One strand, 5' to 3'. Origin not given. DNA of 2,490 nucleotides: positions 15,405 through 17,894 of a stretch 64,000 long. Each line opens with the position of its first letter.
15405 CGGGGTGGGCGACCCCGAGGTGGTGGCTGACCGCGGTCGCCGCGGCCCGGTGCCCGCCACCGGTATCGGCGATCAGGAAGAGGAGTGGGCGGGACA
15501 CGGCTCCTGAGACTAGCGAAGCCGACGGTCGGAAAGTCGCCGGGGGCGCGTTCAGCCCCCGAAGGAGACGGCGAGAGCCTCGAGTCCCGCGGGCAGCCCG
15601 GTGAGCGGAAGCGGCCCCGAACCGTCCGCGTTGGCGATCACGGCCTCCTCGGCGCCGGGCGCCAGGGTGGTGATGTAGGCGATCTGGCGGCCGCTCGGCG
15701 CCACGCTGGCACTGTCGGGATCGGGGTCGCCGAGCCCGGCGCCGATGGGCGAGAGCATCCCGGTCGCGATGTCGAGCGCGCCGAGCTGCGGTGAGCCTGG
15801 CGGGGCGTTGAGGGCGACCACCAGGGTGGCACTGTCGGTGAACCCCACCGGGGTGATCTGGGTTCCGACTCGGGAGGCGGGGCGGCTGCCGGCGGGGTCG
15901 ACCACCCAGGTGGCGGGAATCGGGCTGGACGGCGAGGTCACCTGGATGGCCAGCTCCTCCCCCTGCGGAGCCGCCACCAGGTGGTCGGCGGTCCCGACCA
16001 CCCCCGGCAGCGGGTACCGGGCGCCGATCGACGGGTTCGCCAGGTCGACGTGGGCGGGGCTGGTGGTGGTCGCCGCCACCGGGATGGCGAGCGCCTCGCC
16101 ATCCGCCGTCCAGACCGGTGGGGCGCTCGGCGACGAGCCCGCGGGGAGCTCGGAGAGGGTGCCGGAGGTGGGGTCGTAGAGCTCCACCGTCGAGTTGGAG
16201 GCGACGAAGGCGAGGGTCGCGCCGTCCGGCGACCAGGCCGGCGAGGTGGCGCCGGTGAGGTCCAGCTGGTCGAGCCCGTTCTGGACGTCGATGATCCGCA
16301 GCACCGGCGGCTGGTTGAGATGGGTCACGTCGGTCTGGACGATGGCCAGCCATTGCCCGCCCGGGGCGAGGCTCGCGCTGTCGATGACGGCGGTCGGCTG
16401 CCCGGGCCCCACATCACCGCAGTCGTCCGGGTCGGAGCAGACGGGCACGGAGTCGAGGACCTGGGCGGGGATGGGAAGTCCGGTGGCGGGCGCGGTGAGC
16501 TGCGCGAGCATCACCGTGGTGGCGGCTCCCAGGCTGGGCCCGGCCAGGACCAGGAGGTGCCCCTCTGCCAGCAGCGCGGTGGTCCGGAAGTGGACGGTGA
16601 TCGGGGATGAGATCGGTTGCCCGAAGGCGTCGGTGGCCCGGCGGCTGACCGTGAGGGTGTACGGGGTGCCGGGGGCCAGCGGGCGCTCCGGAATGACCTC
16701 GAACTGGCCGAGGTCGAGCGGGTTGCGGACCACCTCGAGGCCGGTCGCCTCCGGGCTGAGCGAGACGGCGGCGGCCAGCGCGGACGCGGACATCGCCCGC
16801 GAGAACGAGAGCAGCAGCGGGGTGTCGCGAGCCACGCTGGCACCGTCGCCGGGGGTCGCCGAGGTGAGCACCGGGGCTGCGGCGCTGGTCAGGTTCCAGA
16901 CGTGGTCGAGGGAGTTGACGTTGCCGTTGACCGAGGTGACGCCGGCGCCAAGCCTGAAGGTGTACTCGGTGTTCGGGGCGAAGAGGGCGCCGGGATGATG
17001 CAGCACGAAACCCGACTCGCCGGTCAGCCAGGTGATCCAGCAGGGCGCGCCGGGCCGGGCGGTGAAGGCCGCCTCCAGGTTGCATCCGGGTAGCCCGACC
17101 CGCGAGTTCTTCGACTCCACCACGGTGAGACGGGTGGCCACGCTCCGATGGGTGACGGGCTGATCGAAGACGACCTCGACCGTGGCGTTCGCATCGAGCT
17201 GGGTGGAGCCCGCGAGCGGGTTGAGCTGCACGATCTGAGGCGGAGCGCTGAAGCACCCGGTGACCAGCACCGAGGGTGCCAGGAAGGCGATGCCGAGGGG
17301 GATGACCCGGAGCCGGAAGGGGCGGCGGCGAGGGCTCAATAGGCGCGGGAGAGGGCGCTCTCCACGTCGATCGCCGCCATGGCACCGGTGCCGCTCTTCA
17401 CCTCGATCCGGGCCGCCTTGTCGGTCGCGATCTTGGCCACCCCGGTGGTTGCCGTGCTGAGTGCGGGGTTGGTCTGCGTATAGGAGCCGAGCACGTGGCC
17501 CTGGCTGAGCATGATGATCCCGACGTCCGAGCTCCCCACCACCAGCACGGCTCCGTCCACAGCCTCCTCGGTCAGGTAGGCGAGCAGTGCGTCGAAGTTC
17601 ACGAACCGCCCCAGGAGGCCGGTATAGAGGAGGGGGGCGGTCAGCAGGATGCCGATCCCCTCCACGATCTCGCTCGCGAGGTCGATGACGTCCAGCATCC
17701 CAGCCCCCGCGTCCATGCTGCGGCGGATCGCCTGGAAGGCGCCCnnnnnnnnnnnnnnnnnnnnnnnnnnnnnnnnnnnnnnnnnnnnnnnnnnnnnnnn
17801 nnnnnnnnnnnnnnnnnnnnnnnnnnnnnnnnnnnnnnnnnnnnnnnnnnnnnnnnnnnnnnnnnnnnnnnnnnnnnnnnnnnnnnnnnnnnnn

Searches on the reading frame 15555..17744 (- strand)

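Call 57: search_protein_families(library=pfam, proteins=[window:15555-17744:-], max_evalue=0.001)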
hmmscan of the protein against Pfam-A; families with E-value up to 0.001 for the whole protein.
window:15555-17744:- (730 aa): 2 families
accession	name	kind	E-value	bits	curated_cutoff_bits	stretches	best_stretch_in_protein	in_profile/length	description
PF13205.12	Big_5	-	3.1e-24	86.1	23.6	2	289-388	3-105/105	Bacterial Ig-like domain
PF07676.18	PD40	-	0.00067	20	20.9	0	499-515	11-27/38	WD40-like Beta Propeller Repeat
